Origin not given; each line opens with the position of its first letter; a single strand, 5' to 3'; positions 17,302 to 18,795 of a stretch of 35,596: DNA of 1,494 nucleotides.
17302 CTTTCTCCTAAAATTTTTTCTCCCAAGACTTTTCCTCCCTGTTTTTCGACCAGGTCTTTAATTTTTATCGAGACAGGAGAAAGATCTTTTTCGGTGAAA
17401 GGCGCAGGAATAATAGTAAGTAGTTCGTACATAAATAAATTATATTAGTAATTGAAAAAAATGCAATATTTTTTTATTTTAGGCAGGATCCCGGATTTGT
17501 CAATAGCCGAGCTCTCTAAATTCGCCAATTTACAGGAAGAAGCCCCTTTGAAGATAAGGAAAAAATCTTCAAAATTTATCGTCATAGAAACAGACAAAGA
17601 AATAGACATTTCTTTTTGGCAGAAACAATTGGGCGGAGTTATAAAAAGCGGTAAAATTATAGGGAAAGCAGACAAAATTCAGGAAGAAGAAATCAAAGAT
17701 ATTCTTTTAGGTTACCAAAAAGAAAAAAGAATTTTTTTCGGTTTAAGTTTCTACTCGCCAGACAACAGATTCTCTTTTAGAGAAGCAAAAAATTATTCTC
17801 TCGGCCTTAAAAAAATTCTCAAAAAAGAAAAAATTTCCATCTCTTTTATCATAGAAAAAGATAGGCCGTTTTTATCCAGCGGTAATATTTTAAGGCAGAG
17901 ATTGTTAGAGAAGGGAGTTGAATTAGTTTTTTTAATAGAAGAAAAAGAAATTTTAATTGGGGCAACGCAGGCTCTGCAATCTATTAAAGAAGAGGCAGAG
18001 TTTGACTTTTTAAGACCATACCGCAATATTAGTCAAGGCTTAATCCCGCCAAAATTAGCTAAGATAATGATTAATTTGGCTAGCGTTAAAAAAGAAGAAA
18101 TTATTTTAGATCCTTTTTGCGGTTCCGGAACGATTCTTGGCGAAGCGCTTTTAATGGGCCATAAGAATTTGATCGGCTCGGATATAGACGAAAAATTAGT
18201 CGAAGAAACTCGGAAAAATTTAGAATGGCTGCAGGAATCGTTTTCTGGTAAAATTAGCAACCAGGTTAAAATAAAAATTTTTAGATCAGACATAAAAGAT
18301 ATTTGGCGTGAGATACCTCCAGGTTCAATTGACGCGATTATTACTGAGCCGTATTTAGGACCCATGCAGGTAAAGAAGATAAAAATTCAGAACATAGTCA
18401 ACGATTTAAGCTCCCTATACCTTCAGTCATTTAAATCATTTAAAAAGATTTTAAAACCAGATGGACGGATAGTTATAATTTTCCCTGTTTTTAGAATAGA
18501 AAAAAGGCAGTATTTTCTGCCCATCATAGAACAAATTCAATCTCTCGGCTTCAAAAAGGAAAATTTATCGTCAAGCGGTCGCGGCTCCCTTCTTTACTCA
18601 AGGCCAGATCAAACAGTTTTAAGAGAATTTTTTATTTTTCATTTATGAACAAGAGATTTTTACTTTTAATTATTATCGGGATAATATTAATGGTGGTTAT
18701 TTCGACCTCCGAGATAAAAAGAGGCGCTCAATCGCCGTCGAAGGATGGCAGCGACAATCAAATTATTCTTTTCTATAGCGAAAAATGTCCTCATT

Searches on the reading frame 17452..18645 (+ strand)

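Call 34: search_protein_families(library=ncbifam, proteins=[window:17452-18645:+], max_evalue=0.00001)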
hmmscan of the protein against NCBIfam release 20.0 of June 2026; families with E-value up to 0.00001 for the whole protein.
window:17452-18645:+ (398 aa): 3 families
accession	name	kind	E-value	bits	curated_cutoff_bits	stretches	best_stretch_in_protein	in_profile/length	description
TIGR01177.1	TIGR01177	hypoth_equivalog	4.9e-26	91.8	316.55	1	187-346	157-296/330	TIGR01177 family methyltransferase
NF040721.1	Trm14_Arch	equivalog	1.9e-12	47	280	1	199-349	176-339/370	tRNA (guanine(6)-N2)-methyltransferase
NF033398.1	rRNA_meth_EmtA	equivalog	1.6e-09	37.6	625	1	180-343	153-295/336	EmtA family 23S rRNA (guanine(2470)) methyltransferase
